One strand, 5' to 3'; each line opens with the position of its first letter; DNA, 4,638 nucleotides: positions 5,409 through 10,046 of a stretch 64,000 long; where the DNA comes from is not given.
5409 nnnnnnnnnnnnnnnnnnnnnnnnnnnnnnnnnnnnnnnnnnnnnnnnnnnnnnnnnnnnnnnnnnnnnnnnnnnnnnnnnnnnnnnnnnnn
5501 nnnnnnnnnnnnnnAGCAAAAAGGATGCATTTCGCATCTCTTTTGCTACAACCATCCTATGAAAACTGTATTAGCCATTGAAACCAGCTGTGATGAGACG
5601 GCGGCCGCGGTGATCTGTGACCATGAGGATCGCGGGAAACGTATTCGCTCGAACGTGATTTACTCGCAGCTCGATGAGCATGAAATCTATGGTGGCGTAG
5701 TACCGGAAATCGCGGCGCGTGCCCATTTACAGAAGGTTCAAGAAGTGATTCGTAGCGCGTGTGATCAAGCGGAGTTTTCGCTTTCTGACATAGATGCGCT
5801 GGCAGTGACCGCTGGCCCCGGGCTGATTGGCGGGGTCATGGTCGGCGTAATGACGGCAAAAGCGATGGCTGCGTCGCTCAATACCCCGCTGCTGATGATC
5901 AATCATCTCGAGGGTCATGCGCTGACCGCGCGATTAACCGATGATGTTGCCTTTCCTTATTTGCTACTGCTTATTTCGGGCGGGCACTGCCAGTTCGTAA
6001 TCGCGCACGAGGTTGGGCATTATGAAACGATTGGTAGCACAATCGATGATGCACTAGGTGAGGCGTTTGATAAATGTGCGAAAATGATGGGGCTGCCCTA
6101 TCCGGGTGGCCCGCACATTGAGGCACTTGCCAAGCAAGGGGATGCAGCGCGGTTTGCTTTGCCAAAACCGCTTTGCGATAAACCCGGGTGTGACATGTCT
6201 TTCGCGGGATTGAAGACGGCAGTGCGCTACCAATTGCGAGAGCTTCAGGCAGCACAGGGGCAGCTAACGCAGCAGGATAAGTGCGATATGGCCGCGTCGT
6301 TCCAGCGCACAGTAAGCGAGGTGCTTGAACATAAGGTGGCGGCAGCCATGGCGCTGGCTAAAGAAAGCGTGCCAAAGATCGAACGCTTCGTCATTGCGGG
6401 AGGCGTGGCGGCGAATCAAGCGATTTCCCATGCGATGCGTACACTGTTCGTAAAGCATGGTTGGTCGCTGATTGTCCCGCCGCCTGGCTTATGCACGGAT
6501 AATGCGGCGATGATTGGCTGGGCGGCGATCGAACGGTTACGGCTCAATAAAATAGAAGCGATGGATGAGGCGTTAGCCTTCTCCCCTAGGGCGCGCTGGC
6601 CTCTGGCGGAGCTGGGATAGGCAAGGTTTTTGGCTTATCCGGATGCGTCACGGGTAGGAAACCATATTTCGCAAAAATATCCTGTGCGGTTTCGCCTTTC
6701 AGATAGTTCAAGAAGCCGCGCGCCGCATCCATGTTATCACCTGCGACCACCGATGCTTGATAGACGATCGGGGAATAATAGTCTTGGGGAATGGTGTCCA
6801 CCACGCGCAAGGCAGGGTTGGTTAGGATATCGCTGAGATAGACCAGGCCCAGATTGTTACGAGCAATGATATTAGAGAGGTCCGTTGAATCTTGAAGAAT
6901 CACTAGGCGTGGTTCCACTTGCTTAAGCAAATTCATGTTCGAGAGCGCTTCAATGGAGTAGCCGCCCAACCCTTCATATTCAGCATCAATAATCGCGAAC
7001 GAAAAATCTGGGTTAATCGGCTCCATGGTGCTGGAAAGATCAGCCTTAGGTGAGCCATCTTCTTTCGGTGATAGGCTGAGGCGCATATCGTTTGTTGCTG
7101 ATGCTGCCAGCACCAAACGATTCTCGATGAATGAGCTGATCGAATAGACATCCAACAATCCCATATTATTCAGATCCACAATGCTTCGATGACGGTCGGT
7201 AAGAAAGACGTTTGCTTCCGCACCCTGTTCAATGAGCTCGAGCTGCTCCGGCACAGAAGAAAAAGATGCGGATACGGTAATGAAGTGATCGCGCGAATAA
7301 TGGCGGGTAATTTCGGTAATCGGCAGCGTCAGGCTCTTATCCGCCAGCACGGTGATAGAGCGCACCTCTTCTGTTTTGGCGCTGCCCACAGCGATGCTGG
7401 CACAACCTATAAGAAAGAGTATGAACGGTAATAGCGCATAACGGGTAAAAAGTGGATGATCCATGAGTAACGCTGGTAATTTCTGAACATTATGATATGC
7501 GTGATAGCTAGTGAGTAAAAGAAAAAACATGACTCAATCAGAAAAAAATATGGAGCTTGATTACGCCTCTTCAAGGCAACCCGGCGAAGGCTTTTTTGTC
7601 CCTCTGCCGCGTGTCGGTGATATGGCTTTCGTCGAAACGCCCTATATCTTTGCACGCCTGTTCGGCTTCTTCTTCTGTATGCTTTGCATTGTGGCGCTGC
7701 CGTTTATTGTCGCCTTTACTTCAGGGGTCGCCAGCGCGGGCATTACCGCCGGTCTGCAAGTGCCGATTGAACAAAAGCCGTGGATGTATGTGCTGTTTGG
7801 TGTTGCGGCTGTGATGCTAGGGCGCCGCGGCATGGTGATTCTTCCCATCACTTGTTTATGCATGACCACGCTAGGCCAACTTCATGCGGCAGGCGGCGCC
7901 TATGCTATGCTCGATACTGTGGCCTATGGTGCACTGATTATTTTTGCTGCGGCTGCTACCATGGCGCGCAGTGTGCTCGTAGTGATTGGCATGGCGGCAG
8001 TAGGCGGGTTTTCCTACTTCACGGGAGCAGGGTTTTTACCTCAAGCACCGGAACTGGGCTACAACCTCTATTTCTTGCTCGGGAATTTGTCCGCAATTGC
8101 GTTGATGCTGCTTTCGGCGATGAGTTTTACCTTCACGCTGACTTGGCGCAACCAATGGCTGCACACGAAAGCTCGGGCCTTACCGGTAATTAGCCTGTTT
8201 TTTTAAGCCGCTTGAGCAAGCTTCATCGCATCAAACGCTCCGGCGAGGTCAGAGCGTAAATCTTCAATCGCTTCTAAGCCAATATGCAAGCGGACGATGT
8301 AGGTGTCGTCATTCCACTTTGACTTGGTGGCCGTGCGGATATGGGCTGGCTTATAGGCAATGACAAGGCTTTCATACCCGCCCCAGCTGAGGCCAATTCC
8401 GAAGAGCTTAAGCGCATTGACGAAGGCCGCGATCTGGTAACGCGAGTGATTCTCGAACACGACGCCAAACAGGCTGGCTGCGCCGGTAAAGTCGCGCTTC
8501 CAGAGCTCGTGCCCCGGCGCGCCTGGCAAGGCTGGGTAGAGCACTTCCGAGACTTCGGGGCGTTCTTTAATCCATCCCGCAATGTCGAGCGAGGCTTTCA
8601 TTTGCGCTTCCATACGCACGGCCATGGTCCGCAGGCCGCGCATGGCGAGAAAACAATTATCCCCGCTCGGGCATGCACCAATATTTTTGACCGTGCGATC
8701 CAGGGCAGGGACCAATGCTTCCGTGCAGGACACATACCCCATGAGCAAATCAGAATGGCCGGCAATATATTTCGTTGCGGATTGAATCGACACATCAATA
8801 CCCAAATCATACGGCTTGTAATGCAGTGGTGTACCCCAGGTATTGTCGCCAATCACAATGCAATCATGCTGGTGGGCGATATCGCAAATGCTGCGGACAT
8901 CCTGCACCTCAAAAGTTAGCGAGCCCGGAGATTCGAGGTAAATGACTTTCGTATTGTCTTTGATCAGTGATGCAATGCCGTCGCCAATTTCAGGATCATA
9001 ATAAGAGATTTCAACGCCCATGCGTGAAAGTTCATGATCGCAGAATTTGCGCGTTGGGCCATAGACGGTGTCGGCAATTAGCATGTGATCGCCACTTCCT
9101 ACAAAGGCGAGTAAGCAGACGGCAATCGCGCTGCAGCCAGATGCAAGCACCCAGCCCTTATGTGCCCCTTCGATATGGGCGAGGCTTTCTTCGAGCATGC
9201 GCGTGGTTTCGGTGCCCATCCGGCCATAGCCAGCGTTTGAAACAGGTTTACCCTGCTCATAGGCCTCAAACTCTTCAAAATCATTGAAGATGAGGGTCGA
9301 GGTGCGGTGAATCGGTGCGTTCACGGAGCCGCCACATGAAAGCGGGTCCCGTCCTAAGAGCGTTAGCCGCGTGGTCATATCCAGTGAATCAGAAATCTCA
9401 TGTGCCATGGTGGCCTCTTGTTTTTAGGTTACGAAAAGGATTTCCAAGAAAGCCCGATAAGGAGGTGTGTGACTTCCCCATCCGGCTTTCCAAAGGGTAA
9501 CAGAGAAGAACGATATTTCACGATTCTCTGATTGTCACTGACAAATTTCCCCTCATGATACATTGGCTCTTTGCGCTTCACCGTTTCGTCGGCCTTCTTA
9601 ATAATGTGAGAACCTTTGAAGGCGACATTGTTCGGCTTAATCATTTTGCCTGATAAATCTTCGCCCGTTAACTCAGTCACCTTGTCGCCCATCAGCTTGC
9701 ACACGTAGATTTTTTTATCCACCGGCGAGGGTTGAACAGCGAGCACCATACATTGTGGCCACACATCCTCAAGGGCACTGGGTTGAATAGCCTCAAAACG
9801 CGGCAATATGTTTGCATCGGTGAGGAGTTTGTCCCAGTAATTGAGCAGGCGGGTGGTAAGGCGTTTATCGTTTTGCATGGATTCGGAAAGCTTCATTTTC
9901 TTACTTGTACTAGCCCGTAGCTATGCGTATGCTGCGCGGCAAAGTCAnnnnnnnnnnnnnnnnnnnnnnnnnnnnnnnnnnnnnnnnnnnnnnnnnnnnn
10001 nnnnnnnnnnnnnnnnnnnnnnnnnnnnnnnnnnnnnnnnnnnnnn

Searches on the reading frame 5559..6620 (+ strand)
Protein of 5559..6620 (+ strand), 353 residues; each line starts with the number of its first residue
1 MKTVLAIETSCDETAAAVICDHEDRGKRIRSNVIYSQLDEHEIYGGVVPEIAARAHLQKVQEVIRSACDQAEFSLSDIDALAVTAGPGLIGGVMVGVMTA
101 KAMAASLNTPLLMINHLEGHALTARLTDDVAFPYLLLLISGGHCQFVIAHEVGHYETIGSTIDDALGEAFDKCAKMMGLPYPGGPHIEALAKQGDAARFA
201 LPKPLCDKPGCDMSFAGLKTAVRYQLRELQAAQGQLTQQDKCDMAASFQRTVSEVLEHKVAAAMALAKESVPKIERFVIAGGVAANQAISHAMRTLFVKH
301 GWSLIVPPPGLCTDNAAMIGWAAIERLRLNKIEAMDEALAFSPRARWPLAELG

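Call 16: search_protein_families(library=pfam, proteins=[window:5559-6620:+])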
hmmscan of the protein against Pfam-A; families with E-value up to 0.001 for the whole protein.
window:5559-6620:+ (353 aa): 1 family
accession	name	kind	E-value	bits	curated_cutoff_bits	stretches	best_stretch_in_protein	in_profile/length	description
PF00814.31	TsaD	-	1.8e-91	306.9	24.8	1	29-321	2-264/264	tRNA N6-adenosine threonylcarbamoyltransferase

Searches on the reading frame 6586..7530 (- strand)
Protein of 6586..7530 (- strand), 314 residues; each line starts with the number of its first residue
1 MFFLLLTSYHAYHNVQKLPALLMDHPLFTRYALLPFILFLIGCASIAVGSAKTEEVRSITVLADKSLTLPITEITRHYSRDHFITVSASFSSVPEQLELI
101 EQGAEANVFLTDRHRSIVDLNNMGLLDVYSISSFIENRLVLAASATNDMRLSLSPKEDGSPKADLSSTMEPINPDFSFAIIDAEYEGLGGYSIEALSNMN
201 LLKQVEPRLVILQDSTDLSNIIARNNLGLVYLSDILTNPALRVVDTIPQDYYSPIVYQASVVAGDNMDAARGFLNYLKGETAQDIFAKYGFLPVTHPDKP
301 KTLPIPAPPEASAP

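Call 16: search_protein_families(library=pfam, proteins=[window:6586-7530:-])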
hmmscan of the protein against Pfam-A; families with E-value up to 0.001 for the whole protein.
window:6586-7530:- (314 aa): 2 families
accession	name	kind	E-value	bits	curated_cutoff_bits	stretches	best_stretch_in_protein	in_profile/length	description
PF13531.11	SBP_bac_11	-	5.4e-32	111.8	25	1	59-291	1-226/227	Bacterial extracellular solute-binding protein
PF13343.11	SBP_bac_6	-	0.00039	20.4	24.6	1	261-308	186-233/245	Bacterial extracellular solute-binding protein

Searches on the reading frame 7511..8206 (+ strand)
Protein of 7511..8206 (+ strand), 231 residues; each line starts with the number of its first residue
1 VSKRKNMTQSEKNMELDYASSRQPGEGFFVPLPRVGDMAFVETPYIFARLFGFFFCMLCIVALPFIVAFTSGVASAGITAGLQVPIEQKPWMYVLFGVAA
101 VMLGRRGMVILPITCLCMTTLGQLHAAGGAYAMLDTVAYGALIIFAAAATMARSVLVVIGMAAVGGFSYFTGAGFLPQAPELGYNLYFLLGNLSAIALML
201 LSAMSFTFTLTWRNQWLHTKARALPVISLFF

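Call 16: search_protein_families(library=pfam, proteins=[window:7511-8206:+])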
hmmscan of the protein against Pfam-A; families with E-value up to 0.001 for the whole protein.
window:7511-8206:+ (231 aa): 1 family
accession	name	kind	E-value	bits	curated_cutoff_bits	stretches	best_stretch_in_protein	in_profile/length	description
PF04955.18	HupE_UreJ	-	0.00024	21.1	23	1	66-219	10-166/179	HupE / UreJ protein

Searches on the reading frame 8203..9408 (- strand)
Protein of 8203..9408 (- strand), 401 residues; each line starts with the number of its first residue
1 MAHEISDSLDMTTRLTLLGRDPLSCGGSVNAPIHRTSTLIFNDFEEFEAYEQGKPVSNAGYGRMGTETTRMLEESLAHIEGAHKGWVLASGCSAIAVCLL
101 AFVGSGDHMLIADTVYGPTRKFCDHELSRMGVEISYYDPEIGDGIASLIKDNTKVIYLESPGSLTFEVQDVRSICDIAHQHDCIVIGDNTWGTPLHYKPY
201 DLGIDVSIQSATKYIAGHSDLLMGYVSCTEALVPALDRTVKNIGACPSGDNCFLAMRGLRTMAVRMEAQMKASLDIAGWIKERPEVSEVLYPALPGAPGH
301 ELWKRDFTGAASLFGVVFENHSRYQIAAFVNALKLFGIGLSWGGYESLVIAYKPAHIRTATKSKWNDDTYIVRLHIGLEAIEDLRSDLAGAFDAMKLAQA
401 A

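Call 16: search_protein_families(library=pfam, proteins=[window:8203-9408:-])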
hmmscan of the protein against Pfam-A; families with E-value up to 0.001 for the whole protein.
window:8203-9408:- (401 aa): 2 families
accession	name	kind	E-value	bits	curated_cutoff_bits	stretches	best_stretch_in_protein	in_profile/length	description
PF01053.26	Cys_Met_Meta_PP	-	4.7e-103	345.1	27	1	27-392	16-380/381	Cys/Met metabolism PLP-dependent enzyme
PF06838.17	Met_gamma_lyase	-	0.00056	19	24.2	0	55-238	46-248/405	Methionine gamma-lyase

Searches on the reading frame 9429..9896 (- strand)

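Call 17: search_protein_families(library=pfam, proteins=[window:9429-9896:-])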
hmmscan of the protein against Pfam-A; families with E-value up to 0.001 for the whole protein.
window:9429-9896:- (155 aa): 1 family
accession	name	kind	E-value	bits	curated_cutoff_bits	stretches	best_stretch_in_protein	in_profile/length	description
PF07310.19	PAS_5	-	1.5e-08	35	22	1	14-146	6-133/137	PAS domain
